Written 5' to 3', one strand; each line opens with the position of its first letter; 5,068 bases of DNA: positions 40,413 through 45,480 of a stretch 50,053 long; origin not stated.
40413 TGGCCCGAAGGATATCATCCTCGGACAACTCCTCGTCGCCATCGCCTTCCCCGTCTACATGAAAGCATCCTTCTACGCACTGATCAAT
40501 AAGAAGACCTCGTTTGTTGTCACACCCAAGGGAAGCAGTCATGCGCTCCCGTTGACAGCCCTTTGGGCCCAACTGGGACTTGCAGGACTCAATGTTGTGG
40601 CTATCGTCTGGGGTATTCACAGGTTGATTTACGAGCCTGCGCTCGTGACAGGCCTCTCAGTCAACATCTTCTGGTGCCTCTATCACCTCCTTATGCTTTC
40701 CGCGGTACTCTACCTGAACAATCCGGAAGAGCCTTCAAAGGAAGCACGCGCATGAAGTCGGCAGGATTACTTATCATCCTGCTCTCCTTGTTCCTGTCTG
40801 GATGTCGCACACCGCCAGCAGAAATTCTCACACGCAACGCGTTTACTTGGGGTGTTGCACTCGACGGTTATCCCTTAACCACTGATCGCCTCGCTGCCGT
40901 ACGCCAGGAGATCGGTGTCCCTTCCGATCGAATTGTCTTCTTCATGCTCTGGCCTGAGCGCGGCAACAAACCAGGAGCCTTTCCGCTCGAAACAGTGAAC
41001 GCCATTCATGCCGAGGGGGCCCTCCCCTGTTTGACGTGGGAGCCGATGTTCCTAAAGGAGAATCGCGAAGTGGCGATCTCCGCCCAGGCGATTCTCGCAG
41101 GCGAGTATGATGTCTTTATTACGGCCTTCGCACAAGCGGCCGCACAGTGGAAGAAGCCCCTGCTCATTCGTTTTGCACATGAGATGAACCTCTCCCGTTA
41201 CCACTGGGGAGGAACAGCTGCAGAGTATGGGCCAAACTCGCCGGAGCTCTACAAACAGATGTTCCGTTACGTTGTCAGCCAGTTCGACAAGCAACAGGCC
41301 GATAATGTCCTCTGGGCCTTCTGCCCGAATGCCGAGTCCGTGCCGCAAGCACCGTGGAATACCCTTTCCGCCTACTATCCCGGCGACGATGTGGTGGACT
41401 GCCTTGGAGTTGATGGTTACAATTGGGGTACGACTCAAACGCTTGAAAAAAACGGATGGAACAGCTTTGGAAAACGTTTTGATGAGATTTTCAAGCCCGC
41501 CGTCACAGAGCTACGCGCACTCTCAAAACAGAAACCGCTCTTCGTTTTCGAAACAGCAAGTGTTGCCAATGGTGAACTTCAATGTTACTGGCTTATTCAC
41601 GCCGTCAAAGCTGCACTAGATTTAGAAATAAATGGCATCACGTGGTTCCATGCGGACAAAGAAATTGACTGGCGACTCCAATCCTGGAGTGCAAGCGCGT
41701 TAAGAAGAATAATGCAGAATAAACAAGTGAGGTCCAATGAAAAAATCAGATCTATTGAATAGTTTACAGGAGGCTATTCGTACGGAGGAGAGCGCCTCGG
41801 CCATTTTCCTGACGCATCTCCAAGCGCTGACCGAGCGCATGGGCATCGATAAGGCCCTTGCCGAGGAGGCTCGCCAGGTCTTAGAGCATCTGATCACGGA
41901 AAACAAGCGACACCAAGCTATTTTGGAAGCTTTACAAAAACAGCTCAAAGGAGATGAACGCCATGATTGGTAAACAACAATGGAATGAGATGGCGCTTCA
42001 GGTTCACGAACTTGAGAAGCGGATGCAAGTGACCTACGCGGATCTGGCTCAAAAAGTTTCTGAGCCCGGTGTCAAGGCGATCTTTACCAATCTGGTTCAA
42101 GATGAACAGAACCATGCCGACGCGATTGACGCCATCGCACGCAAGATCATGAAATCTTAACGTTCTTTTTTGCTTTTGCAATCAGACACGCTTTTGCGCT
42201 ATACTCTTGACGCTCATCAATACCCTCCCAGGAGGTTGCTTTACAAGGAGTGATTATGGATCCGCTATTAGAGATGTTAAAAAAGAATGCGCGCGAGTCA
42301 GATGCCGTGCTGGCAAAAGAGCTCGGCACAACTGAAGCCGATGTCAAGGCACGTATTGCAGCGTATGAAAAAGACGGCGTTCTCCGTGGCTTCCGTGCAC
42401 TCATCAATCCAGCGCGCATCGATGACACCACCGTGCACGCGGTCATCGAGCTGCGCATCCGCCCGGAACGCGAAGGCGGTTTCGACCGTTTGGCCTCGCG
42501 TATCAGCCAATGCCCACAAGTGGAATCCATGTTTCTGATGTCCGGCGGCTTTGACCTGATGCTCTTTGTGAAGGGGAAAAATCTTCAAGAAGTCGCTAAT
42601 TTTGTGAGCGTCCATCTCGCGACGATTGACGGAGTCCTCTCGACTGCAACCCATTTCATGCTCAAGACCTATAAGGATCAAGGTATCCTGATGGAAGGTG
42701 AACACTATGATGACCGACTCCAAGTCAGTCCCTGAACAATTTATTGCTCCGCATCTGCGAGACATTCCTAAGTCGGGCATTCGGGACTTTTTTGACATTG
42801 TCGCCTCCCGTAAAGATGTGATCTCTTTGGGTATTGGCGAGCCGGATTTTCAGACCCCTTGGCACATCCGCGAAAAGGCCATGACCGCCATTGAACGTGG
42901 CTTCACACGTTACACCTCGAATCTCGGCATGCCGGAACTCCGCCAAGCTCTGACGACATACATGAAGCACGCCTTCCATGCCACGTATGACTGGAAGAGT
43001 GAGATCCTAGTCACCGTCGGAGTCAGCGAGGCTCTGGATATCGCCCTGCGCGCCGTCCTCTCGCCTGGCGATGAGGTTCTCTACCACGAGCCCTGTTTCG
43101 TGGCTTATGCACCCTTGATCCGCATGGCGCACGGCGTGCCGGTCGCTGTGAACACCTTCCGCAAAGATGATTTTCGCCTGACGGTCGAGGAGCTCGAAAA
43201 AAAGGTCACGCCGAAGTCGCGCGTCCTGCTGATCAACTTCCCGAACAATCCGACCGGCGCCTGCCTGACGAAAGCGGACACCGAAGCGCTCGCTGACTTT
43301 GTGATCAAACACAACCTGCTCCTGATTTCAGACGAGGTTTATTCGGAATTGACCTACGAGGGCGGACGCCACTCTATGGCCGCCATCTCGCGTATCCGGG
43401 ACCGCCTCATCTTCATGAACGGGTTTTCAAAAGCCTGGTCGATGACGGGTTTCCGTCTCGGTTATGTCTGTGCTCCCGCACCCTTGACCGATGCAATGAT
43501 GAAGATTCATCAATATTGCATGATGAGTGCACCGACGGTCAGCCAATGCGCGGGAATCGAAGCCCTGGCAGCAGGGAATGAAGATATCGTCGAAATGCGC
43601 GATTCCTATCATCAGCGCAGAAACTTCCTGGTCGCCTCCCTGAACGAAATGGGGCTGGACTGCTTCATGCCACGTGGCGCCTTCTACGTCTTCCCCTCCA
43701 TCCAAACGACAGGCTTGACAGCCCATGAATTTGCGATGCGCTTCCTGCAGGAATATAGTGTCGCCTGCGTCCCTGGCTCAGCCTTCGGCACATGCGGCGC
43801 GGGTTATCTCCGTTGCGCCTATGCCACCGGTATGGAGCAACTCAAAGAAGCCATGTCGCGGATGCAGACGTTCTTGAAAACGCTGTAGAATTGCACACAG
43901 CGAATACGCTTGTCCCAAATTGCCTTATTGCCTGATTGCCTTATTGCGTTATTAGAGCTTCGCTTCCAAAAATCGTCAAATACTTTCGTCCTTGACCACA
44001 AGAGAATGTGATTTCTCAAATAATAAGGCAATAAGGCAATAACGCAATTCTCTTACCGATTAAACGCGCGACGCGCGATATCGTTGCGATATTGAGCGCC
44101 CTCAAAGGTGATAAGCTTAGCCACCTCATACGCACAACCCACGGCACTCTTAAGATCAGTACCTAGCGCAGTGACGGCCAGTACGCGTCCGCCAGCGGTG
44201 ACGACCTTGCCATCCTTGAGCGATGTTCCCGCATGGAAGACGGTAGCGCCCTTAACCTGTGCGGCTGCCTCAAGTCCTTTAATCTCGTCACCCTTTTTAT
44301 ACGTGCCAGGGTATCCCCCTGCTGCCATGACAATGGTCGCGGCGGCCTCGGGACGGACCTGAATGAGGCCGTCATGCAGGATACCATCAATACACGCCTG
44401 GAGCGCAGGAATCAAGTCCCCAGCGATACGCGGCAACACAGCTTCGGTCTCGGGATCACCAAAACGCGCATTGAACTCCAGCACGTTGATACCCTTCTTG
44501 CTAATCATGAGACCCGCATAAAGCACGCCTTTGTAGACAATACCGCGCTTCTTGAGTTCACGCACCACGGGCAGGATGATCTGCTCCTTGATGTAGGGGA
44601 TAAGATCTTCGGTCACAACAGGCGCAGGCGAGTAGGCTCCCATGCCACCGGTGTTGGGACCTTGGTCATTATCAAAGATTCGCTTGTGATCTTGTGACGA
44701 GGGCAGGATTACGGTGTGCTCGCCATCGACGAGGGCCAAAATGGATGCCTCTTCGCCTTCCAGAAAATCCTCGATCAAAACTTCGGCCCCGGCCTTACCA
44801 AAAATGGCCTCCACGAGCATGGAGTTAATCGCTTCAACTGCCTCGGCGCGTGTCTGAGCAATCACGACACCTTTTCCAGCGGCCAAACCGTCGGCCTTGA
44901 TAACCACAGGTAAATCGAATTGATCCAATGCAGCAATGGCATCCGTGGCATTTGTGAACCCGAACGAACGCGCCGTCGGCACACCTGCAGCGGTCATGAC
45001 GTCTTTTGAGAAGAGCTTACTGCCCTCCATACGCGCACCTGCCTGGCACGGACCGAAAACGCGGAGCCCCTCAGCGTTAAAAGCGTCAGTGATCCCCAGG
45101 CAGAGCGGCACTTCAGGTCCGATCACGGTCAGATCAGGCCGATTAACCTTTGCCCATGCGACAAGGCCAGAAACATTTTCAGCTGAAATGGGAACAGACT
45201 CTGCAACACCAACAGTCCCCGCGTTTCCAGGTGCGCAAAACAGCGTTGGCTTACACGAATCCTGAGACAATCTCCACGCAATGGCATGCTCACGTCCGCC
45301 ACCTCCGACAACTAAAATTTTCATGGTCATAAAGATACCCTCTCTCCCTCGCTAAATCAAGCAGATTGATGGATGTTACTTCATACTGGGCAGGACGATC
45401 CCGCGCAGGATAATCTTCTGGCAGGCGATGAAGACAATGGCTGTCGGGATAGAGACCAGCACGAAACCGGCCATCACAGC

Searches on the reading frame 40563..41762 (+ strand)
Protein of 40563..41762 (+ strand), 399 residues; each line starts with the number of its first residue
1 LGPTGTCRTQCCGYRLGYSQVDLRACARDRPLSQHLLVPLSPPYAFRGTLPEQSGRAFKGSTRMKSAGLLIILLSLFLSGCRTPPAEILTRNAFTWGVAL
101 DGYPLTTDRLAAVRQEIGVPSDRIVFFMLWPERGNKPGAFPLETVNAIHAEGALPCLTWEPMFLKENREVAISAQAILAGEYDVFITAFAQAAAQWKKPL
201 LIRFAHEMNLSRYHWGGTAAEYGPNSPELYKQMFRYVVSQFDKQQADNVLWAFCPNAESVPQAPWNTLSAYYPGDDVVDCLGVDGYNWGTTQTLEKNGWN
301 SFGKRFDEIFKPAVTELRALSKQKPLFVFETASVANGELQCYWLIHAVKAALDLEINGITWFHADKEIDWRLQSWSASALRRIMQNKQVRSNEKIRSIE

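Call 52: search_protein_families(library=pfam, proteins=[window:40563-41762:+], max_evalue=0.00001)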
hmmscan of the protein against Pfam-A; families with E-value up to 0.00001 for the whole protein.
window:40563-41762:+ (399 aa): 1 family
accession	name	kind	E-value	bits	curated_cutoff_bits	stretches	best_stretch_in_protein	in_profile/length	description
PF02156.21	Glyco_hydro_26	-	4.1e-15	56.4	20.2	1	195-299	148-240/311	Glycosyl hydrolase family 26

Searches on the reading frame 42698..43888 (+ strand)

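Call 52: search_protein_families(library=pfam, proteins=[window:42698-43888:+], max_evalue=0.00001)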
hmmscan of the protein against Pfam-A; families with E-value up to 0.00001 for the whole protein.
window:42698-43888:+ (396 aa): 3 families
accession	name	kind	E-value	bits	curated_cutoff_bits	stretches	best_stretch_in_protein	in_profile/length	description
PF00155.27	Aminotran_1_2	-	2.1e-67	228.3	19.7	1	39-388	1-360/361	Aminotransferase class I and II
PF01041.23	DegT_DnrJ_EryC1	-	1.7e-06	27.9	19.8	1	106-212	45-145/360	DegT/DnrJ/EryC1/StrS aminotransferase family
PF00266.25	Aminotran_5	-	8.9e-06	25.3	21.5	0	97-212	56-175/371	Aminotransferase class-V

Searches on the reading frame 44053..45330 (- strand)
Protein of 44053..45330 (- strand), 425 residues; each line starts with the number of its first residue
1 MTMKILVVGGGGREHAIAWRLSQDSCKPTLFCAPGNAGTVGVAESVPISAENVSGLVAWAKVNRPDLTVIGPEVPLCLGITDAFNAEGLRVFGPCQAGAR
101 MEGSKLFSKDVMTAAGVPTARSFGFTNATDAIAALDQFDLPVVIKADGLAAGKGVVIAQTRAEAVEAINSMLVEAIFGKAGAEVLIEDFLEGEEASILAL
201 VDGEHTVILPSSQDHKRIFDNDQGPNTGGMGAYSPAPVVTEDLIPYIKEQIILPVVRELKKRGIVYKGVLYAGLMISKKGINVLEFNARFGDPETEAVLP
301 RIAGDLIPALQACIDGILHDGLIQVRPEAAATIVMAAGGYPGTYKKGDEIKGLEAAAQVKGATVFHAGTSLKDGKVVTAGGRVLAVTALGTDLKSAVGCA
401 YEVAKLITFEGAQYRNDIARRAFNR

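Call 8: search_protein_families(library=pfam, proteins=[window:44053-45330:-])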
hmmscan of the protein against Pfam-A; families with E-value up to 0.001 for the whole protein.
window:44053-45330:- (425 aa): 7 families
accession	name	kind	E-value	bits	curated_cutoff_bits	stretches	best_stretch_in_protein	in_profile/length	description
PF01071.24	GARS_A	-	3.2e-77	259.2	27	1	103-295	1-194/194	Phosphoribosylglycinamide synthetase, ATP-grasp (A) domain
PF02844.21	GARS_N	-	5.2e-34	117.4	29.5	1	3-102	1-100/100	Phosphoribosylglycinamide synthetase, N domain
PF02843.22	GARS_C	-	8.1e-32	109.9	34.8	1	330-421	1-92/92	Phosphoribosylglycinamide synthetase, C domain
PF02786.22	CPSase_L_D2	-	6.7e-10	39.3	19.8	1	108-290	5-180/211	Carbamoyl-phosphate synthase L chain, ATP binding domain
PF02655.19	ATP-grasp_3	-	2e-05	25.2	23.2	1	135-291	27-158/160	ATP-grasp domain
PF02222.28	ATP-grasp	-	2.5e-05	24.5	27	1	112-198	3-85/179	ATP-grasp domain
PF13535.11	ATP-grasp_4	-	3.6e-05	23.9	27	1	139-292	2-155/160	ATP-grasp domain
